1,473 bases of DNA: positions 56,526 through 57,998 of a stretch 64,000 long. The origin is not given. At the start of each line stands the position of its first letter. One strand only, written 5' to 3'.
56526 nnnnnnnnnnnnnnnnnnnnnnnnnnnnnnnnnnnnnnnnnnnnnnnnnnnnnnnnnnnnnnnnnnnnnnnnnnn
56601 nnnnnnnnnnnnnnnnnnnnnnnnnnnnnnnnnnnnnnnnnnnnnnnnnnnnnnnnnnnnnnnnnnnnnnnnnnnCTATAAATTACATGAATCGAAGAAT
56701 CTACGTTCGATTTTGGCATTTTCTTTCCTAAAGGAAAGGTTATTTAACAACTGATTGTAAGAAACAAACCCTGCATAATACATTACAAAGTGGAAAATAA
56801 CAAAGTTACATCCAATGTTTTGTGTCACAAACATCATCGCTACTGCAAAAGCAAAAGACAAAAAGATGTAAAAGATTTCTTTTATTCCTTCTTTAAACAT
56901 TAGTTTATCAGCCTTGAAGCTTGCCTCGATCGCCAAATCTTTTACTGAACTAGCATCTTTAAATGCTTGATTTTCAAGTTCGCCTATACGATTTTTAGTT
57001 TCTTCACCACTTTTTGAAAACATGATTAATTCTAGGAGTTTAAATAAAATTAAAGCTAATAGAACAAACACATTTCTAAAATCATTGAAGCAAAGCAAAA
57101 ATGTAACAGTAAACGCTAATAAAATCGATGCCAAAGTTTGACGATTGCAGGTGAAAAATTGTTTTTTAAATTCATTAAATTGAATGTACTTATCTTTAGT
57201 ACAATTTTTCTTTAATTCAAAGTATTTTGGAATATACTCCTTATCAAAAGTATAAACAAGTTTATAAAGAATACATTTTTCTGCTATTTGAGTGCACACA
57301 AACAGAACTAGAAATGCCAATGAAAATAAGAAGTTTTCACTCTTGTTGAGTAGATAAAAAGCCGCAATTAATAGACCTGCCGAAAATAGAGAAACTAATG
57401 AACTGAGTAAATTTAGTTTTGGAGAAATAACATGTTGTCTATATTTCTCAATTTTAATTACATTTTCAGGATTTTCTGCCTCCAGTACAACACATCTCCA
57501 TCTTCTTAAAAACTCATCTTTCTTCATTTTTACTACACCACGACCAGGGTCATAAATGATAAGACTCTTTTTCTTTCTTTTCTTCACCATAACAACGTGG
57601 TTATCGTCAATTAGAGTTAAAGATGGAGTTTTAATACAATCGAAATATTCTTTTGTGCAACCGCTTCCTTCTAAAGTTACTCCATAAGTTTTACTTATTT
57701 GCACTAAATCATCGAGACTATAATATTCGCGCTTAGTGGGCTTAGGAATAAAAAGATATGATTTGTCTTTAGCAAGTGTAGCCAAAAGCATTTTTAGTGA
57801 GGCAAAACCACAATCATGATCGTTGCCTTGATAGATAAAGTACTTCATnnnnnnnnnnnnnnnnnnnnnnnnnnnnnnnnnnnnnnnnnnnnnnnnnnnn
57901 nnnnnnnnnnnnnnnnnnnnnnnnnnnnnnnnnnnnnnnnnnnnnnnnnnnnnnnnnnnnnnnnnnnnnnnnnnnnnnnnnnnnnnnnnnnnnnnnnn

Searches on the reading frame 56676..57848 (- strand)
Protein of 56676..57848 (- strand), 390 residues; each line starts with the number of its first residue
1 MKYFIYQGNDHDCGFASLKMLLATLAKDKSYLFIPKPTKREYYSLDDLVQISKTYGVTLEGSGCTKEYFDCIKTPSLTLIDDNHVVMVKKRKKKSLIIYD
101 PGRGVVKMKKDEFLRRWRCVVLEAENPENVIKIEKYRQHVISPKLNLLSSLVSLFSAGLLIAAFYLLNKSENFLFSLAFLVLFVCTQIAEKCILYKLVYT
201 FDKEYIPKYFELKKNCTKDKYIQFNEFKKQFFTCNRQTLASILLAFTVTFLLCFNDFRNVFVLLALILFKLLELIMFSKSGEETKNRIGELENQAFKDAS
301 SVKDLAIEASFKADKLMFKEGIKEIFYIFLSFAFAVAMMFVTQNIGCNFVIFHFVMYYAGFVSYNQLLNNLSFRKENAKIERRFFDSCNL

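Call 9: search_protein_families(library=pfam, proteins=[window:56676-57848:-], max_evalue=1)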
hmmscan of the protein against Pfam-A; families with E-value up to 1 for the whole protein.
window:56676-57848:- (390 aa): 1 family
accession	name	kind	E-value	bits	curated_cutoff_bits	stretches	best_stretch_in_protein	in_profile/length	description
PF03412.21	Peptidase_C39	-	2.8e-17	63.2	22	1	3-126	3-130/133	Peptidase C39 family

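Call 10: search_protein_families(library=ncbifam, proteins=[window:56676-57848:-], max_evalue=1)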
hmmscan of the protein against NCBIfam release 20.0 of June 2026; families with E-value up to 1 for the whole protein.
window:56676-57848:- (390 aa): 3 families
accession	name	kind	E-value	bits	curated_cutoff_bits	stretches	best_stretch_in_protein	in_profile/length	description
TIGR03796.1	NHLM_micro_ABC1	equivalog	2.2e-08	32.8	853.3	1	5-143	5-145/710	NHLP family bacteriocin export ABC transporter peptidase/permease/ATPase subunit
NF045998.1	cleave_ABC_plasm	equivalog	2.4e-08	32.7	500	1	7-277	2-295/673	Mbov_0121 family peptidase domain-containing ABC transporter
NF058616.2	C39_FapD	equivalog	0.00025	20.4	330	1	41-122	92-176/224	fibril amyloid maturation endopeptidase FapD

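Call 33: find_homologous_proteins(query=window:56676-57848:-, max_evalue=0.00001)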
Query window:56676-57848:- (390 aa): 124 proteins with E <= 0.00001 among 6925 candidates; the best 120 are listed.
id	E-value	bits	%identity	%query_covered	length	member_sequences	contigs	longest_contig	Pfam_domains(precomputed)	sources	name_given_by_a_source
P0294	2.8e-250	848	98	100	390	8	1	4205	PF03412.22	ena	-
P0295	1.4e-234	796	92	100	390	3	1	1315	PF03412.22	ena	-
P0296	3.4e-231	785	89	100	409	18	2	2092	PF03412.22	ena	-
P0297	1.5e-223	760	87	100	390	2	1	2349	PF03412.22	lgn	-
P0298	1.4e-215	734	84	100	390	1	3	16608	PF03412.22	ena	-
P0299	1.8e-215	733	84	100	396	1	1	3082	PF03412.22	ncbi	-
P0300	1.4e-209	714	81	100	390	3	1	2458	PF03412.22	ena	-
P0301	2.4e-208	710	81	100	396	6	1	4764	PF03412.22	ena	-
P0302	3.8e-208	709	82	100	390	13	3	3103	PF03412.22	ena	-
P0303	1.6e-206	704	80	100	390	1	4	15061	PF03412.22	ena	-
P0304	4.2e-206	702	79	100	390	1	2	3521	PF03412.22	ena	-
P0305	4.3e-204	696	79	100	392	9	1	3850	PF03412.22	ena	-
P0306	1.2e-202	691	78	100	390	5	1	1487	PF03412.22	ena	-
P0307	2.3e-202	690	78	100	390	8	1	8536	PF03412.22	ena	-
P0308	4.5e-189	646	74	100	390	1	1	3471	PF03412.22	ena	-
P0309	6.5e-189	646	74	100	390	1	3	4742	PF03412.22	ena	-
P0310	2.9e-185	634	70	100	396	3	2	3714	PF03412.22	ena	-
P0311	3.7e-185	634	72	100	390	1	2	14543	PF03412.22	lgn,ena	-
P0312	8.5e-182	622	69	100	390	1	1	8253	PF03412.22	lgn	-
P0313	1.8e-181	621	71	100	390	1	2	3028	PF03412.22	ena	-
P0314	3.6e-181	620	70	100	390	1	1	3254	PF03412.22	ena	-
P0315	1.9e-180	618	70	100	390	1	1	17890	PF03412.22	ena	-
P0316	2.9e-180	617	72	100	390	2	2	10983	PF03412.22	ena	-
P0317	3.0e-180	617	69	100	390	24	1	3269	PF03412.22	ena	-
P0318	6.5e-180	616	71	100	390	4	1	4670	PF03412.22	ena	-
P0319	4.9e-176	604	67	100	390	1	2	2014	PF03412.22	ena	-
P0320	3.0e-175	601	68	100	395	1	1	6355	PF03412.22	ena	-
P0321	6.8e-170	583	65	100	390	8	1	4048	PF03412.22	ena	-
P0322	5.8e-167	574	67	100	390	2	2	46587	PF03412.22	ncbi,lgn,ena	-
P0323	9.6e-167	573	64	100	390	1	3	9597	PF03412.22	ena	-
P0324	7.9e-166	570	64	100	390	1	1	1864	PF03412.22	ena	-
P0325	1.1e-165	569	66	100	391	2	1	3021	PF03412.22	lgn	-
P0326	4.6e-165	567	64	100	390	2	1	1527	PF03412.22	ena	-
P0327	1.4e-164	566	65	100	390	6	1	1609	PF03412.22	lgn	-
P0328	4.7e-164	564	64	100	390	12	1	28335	PF03412.22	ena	-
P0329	8.4e-164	563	63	100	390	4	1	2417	PF03412.22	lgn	-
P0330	7.1e-162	557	62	100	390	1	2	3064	PF03412.22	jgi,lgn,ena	-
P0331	8.3e-162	557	65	100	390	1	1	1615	PF03412.22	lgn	-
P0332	3.4e-161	555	62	100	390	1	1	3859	PF03412.22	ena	-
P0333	5.4e-161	554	63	100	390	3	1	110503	PF03412.22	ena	-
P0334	9.3e-161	553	64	100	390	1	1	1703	PF03412.22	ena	-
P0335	3.5e-160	551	62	100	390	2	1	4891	PF03412.22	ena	-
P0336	4.1e-160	551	64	100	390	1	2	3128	PF03412.22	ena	-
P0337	4.5e-160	551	61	100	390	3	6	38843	PF03412.22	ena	-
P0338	6.2e-160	551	62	100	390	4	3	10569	PF03412.22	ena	-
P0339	2.0e-159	549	61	100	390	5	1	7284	PF03412.22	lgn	-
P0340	2.8e-159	548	64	100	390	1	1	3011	PF03412.22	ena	-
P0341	1.9e-158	546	64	100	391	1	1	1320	PF03412.22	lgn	-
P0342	1.4e-157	543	63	100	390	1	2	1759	PF03412.22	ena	-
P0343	2.0e-157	542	61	100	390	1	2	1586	PF03412.22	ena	-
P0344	8.6e-156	537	61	100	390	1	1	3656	PF03412.22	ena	-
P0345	1.0e-155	537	63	100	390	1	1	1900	PF03412.22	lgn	-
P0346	1.5e-155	536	60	100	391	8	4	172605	PF03412.22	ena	-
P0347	1.0e-152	527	59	100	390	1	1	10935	PF03412.22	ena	-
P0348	1.7e-151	523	60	100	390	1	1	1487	PF03412.22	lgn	-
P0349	7.5e-151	521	58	100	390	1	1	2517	PF03412.22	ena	-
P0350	1.3e-150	520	59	100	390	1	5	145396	PF03412.22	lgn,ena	-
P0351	1.8e-149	516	58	100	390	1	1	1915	PF03412.22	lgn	-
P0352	1.0e-148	514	59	100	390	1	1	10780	PF03412.22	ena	-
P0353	6.2e-147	508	58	100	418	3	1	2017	PF03412.22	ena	-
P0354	1.3e-146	507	58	100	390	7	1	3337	PF03412.22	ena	-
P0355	1.7e-144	500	57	100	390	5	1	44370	PF03412.22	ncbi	-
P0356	5.8e-144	498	59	100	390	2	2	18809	PF03412.22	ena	-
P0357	3.5e-143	495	58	100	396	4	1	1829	PF03412.22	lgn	-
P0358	4.5e-143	495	57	100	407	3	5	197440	PF03412.22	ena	-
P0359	1.8e-140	487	58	100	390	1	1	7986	PF03412.22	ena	-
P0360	5.2e-140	485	57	100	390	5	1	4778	PF03412.22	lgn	-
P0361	2.0e-139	483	57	100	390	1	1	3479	PF03412.22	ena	-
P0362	3.0e-138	479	56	100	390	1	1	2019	PF03412.22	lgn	-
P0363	5.9e-136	472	56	100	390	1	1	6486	PF03412.22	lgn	-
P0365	4.2e-127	443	54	100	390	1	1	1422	PF03412.22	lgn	-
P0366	1.6e-124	434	52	99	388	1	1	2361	PF03412.22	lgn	-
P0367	2.5e-121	423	53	100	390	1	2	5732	PF03412.22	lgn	-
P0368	2.6e-121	423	65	73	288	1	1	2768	PF03412.22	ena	-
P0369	1.4e-120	421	50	100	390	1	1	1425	PF03412.22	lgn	-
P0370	5.8e-120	419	52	100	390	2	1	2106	PF03412.22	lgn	-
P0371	4.8e-119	416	50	100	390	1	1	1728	PF03412.22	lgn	-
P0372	2.6e-118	414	55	93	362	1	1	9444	PF03412.22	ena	-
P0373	1.6e-117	411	52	100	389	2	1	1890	PF03412.22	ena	-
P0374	3.2e-117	410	51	100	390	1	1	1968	PF03412.22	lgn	-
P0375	2.3e-116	407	52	100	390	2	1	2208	PF03412.22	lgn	-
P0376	2.4e-115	404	50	100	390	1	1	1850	PF03412.22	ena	-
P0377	2.9e-115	404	50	100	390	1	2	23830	PF03412.22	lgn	-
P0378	4.2e-115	403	50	100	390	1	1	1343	PF03412.22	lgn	-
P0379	1.3e-114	401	50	100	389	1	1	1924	PF03412.22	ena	-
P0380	2.1e-114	401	49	100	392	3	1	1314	PF03412.22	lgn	-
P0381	2.5e-114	400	50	100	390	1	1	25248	PF03412.22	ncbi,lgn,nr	ncbi:MAG: hypothetical protein KBS97_01830 [Firmicutes bacterium]|nr:hypothetical protein [Candidatu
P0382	1.7e-113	398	50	100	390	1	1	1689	PF03412.22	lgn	-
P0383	1.9e-113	398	48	100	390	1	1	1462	PF03412.22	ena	-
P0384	3.6e-113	397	49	100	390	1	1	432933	PF03412.22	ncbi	-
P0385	4.9e-113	396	50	100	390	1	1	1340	PF03412.22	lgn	-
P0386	1.2e-112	395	49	100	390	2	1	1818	PF03412.22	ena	-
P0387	8.0e-112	392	49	100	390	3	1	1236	PF03412.22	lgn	-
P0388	6.1e-111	389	50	100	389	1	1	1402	PF03412.22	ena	-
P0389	4.1e-110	387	48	100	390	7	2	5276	PF03412.22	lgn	-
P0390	1.4e-108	382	48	100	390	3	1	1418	PF03412.22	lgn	-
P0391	2.4e-107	378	47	100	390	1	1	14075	PF03412.22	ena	-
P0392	6.7e-107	376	47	100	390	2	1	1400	PF03412.22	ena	-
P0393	1.6e-106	375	43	100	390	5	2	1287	PF03412.22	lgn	-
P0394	3.6e-106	374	49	100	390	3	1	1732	PF03412.22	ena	-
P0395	8.2e-104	366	43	100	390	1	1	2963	PF03412.22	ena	-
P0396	8.2e-103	363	45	100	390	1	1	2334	PF03412.22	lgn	-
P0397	7.3e-101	356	45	100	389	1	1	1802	PF03412.22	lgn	-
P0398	4.0e-99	350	46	100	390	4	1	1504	PF03412.22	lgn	-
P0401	1.2e-66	244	37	99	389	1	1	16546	PF03412.22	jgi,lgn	-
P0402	3.6e-64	235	36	100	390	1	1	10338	PF03412.22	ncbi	-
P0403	5.5e-62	228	35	100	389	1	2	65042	PF03412.22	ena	-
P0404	1.2e-61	227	35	100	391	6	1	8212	PF03412.22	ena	-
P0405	7.2e-61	225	32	100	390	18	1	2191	PF03412.22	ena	-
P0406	1.6e-60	223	35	100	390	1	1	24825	PF03412.22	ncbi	-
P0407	4.4e-60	222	34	100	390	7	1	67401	PF03412.22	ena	-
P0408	5.7e-59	218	32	100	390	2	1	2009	PF03412.22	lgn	-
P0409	9.3e-59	218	33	100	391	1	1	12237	PF03412.22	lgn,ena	-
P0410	6.3e-58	215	33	100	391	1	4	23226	PF03412.22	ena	-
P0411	9.6e-53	198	31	100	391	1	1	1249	PF03412.22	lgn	-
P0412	1.1e-46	178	31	99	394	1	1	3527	PF03412.22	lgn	-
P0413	4.0e-46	176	31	100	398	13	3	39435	PF03412.22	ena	-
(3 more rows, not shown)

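Call 34: find_encoding_contigs(protein=P0384, flank=5000, max_places=2)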
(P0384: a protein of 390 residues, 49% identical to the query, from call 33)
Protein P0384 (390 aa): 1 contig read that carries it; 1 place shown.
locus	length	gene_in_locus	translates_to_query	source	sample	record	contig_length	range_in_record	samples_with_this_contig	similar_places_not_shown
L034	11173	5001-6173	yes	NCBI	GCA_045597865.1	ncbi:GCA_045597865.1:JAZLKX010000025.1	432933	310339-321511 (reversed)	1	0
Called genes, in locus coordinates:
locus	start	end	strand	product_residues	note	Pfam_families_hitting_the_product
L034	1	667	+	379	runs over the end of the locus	PF00226:DnaJ, PF01556:DnaJ_C, PF15777:Anti-TRAP (faint), PF00684:DnaJ_CXXCXGXG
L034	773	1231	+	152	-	PF00383:dCMP_cyt_deam_1, PF14437:MafB19-deam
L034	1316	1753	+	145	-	PF05154:TM2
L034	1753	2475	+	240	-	PF20260:PUA_4, PF04452:Methyltrans_RNA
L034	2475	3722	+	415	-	PF00919:UPF0004, PF04055:Radical_SAM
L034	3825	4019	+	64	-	PF01783:Ribosomal_L32p, PF14952:zf-tcix (faint), PF13248:Zn_ribbon_3 (weak)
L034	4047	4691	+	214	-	PF01791:DeoC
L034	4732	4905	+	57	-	PF01165:Ribosomal_S21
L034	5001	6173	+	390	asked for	PF03412:Peptidase_C39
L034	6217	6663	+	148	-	PF02130:YbeY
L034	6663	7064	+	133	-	PF00383:dCMP_cyt_deam_1, PF08211:dCMP_cyt_deam_2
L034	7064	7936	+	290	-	PF00009:GTP_EFTU, PF00071:Ras (faint), PF00350:Dynamin_N (faint), PF01926:MMR_HSR1, PF02421:FeoB_N, PF04548:AIG1 (weak), PF02492:cobW (weak), PF07650:KH_2, +2 more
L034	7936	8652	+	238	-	PF11967:RecO_N, PF02565:RecO_C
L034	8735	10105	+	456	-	PF28494:GlyRS_ins_1 (weak), PF00587:tRNA-synt_2b, PF03129:HGTP_anticodon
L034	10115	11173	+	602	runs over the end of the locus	PF01807:Zn_ribbon_DnaG, PF08275:DNAG_N, PF01751:Toprim (weak), PF13155:Toprim_2, PF13362:Toprim_3 (weak), PF13662:Toprim_4, PF10410:DnaB_bind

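Call 35: find_encoding_contigs(protein=P0333, flank=5000, max_places=2)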
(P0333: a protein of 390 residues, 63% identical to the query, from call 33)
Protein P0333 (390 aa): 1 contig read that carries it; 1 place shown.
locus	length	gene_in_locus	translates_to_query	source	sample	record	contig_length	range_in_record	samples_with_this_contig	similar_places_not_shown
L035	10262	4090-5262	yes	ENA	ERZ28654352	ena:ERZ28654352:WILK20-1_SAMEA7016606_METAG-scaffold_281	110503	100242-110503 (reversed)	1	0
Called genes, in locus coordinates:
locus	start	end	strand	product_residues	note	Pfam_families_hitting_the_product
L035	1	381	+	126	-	?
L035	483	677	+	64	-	PF01783:Ribosomal_L32p, PF13248:Zn_ribbon_3 (weak)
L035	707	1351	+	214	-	PF01791:DeoC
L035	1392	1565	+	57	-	PF01165:Ribosomal_S21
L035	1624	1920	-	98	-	PF01740:STAS, PF13466:STAS_2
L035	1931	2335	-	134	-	PF13581:HATPase_c_2, PF02518:HATPase_c (weak)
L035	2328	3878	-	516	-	PF07228:SpoIIE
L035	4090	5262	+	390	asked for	PF03412:Peptidase_C39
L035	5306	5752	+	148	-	PF02130:YbeY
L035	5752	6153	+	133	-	PF00383:dCMP_cyt_deam_1, PF08211:dCMP_cyt_deam_2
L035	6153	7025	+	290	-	PF00350:Dynamin_N (faint), PF01926:MMR_HSR1, PF02421:FeoB_N, PF04548:AIG1 (weak), PF10662:PduV-EutP (weak), PF00009:GTP_EFTU, PF02492:cobW (weak), PF07650:KH_2, +1 more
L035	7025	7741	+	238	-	PF11967:RecO_N, PF02565:RecO_C, PF14471:DUF4428 (weak)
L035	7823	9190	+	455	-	PF28494:GlyRS_ins_1 (faint), PF00587:tRNA-synt_2b, PF03129:HGTP_anticodon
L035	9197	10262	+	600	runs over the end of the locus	PF01807:Zn_ribbon_DnaG, PF08275:DNAG_N, PF01751:Toprim (weak), PF13155:Toprim_2, PF13362:Toprim_3 (weak), PF13662:Toprim_4, PF10410:DnaB_bind (weak)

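Call 46: search_solved_structures(query=window:56676-57848:-, max_evalue=0.01)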
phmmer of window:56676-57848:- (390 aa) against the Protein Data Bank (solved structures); distinct sequences matched with E-value up to 0.01: 6.
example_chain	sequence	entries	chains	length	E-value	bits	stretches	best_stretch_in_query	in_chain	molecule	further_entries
6mpz_A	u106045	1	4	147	0.0024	20.4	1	8-120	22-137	Double Glycine Motif Protease domain from AMS/PCAT Transporter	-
4ry2_A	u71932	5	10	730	0.0041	19.6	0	11-165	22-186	ABC-type bacteriocin transporter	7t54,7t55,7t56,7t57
4s0f_A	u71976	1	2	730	0.0041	19.6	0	11-165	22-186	ABC-type bacteriocin transporter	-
8vp3_A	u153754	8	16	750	0.0048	19.4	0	11-165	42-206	ABC-type bacteriocin transporter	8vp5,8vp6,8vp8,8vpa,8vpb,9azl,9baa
7n87_A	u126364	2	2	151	0.0052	19.3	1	46-119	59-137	ABC-type bacteriocin transporter | Peptidase C39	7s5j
8vp9_A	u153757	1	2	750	0.0084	18.6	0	47-166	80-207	ABC-type bacteriocin transporter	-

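Call 51: find_encoding_contigs(protein=P0322, flank=3000, max_places=2)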
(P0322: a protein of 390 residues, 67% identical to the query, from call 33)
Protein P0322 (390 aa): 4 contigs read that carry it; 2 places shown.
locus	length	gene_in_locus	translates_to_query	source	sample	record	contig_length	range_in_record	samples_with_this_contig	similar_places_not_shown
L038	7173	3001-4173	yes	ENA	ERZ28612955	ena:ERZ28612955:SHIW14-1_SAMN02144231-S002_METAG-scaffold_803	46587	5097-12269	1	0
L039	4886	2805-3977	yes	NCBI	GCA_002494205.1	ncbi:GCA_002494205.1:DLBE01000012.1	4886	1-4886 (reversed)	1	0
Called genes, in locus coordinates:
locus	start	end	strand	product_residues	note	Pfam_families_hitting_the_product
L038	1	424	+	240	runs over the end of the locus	PF20260:PUA_4, PF04452:Methyltrans_RNA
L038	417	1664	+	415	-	PF00919:UPF0004, PF04055:Radical_SAM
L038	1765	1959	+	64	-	PF01783:Ribosomal_L32p, PF14952:zf-tcix (faint), PF13248:Zn_ribbon_3 (weak)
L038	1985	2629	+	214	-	PF01791:DeoC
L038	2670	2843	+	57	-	PF01165:Ribosomal_S21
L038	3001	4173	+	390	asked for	PF03412:Peptidase_C39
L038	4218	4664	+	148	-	PF02130:YbeY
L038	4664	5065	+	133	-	PF00383:dCMP_cyt_deam_1, PF08211:dCMP_cyt_deam_2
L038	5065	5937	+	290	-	PF00350:Dynamin_N (faint), PF01926:MMR_HSR1, PF02421:FeoB_N, PF03193:RsgA_GTPase (faint), PF04548:AIG1 (weak), PF00009:GTP_EFTU, PF02492:cobW (weak), PF07650:KH_2, +1 more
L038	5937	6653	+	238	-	PF11967:RecO_N, PF02565:RecO_C, PF14471:DUF4428 (weak)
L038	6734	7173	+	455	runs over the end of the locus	PF28494:GlyRS_ins_1 (faint), PF00587:tRNA-synt_2b, PF03129:HGTP_anticodon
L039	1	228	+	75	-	?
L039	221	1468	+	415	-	PF00919:UPF0004, PF04055:Radical_SAM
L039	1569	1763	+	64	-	PF01783:Ribosomal_L32p, PF14952:zf-tcix (faint), PF13248:Zn_ribbon_3 (weak)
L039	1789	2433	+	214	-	PF01791:DeoC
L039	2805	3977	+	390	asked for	PF03412:Peptidase_C39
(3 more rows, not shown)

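Call 57: search_protein_families(library=padloc, proteins=[window:56676-57848:-], max_evalue=1)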
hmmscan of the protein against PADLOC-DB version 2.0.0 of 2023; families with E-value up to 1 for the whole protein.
window:56676-57848:- (390 aa): 0 families

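Call 59: predict_structure(alignment_id=A5)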
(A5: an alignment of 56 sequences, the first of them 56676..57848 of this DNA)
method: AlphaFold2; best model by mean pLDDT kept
length: 390 residues; sequences in the alignment: 56
mean_pLDDT: 85.3   pTM: 0.72
mean pLDDT of the five models: 85.3, 84.8, 84.3, 78.1, 73.4
residues with pLDDT >= 90: 105; 70-90: 278; 50-70: 7; < 50: 0
segments of 3 or more residues with pLDDT < 50: none
pLDDT, mean of each block of 10 residues (from residue 1): 82 90 93 81 85 92 91 93 91 93 90 91 91 85 82 81 71 79 86 88 90 86 88 76 80 81 88 79 76 79 87 86 88 90 83 86 84 81 84
secondary structure, 60 per line:
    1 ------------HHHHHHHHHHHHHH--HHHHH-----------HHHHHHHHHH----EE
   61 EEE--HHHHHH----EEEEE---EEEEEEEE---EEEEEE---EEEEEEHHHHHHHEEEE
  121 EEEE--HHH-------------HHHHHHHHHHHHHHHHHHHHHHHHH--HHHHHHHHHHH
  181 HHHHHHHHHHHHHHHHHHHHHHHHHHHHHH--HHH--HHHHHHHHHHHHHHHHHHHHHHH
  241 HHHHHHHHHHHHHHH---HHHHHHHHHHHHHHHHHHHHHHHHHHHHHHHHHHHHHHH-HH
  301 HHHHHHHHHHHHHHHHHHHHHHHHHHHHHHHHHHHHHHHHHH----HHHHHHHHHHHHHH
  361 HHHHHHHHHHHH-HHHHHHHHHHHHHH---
elements in order: H13-26 H29-33 H45-54 E59-63 H66-71 E76-80 E84-91 E95-100 E104-109 H110-116 E117-124 H143-167 H170-210 H218-255 H259-297 H299-342 H347-372 H374-387

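Call 61: fold_search(model_id=the predicted structure, library=pdb)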
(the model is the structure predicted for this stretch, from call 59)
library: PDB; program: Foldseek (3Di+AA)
matches with E <= 10: 670; with E <= 0.001: 27
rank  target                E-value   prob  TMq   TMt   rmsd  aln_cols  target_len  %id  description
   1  8vp5_B                1.1e-13  1.00  0.61  0.38   7.9       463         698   18  Cryo-EM structure of the ABC transporter PCAT1 bound with ADP and Substrate (released 2024-10-30)
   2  8vpb_A                1.6e-13  1.00  0.59  0.37   7.8       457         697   17  Cryo-EM structure of the ABC transporter PCAT1 bound with MgADP_Class_2 (released 2024-10-30)
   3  6v9z_A                1.8e-13  1.00  0.60  0.37   7.7       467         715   18  Cryo-EM structure of PCAT1 bound to its CtA peptide substrate (released 2020-01-22)
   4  8vp6_B                1.9e-13  1.00  0.60  0.40   7.8       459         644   17  Cryo-EM structure of the ABC transporter PCAT1 bound with Mg_class_2 (released 2024-10-30)
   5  8vp5_A                7.2e-13  1.00  0.59  0.37   8.2       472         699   18  Cryo-EM structure of the ABC transporter PCAT1 bound with ADP and Substrate (released 2024-10-30)
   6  9azl_A                8.9e-13  1.00  0.60  0.37   8.1       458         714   18  Cryo-EM structure of the ABC transporter PCAT1 bound with MgADP class1 (released 2024-10-30)
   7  8vp6_A                2.8e-12  1.00  0.59  0.40   8.2       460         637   16  Cryo-EM structure of the ABC transporter PCAT1 bound with Mg_class_2 (released 2024-10-30)
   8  7t55_A                3.9e-12  1.00  0.61  0.37   7.8       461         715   18  Cryo-EM structure of PCAT1 in the inward-facing wide conformation under ATP turnover condition (released 2022-02-02)
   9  8vp9_B                6.0e-12  1.00  0.57  0.37   8.2       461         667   17  Cryo-EM structure of the cysteine-free ABC transporter PCAT1 bound with ADP and Substrate (released 2024-10-30)
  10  4ry2_A                1.0e-11  1.00  0.57  0.36   8.1       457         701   17  Crystal structure of the peptidase-containing ABC transporter PCAT1 (released 2015-07-22)
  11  7t54_A                1.6e-11  1.00  0.47  0.31   9.7       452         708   17  Cryo-EM structure of ATP-bound PCAT1 in the outward-facing conformation (released 2022-02-02)
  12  4ry2_B                5.5e-11  1.00  0.57  0.36   8.0       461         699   18  Crystal structure of the peptidase-containing ABC transporter PCAT1 (released 2015-07-22)
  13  8vp9_A                1.5e-10  1.00  0.61  0.39   8.1       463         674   18  Cryo-EM structure of the cysteine-free ABC transporter PCAT1 bound with ADP and Substrate (released 2024-10-30)
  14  8dck_A                1.2e-07  1.00  0.30  0.20  20.4       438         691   11  Structure of hemolysin A secretion system HlyB/D complex, ATP-bound (released 2022-09-14)
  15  7sgr_A                1.3e-07  1.00  0.33  0.21  21.6       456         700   13  Structure of hemolysin A secretion system HlyB/D complex (released 2022-09-14)
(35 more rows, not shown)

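Call 74: find_encoding_contigs(protein=P0407, flank=4000, max_places=1)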
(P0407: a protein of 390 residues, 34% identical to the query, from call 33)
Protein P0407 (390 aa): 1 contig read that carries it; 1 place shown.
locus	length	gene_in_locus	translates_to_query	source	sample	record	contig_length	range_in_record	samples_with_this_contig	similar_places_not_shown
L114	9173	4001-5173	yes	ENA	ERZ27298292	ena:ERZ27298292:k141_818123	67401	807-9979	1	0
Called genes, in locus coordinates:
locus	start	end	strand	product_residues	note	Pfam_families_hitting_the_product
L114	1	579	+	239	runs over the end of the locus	PF20260:PUA_4, PF04452:Methyltrans_RNA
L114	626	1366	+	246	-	-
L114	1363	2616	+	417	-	PF00919:UPF0004, PF04055:Radical_SAM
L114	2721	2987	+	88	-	PF01783:Ribosomal_L32p, PF13248:Zn_ribbon_3 (weak)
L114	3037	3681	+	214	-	PF01791:DeoC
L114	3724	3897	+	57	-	PF01165:Ribosomal_S21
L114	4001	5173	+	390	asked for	PF03412:Peptidase_C39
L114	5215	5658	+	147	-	PF02130:YbeY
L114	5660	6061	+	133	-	PF00383:dCMP_cyt_deam_1, PF08211:dCMP_cyt_deam_2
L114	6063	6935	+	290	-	PF00009:GTP_EFTU, PF00350:Dynamin_N (weak), PF01926:MMR_HSR1, PF02421:FeoB_N, PF03193:RsgA_GTPase (faint), PF04548:AIG1, PF07650:KH_2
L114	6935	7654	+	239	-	PF11967:RecO_N, PF02565:RecO_C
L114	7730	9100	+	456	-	PF28494:GlyRS_ins_1 (weak), PF00587:tRNA-synt_2b, PF03129:HGTP_anticodon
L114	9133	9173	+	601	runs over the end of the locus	PF01807:Zn_ribbon_DnaG, PF08275:DNAG_N, PF10410:DnaB_bind (faint), PF01751:Toprim (weak), PF13155:Toprim_2, PF13362:Toprim_3 (weak), PF13662:Toprim_4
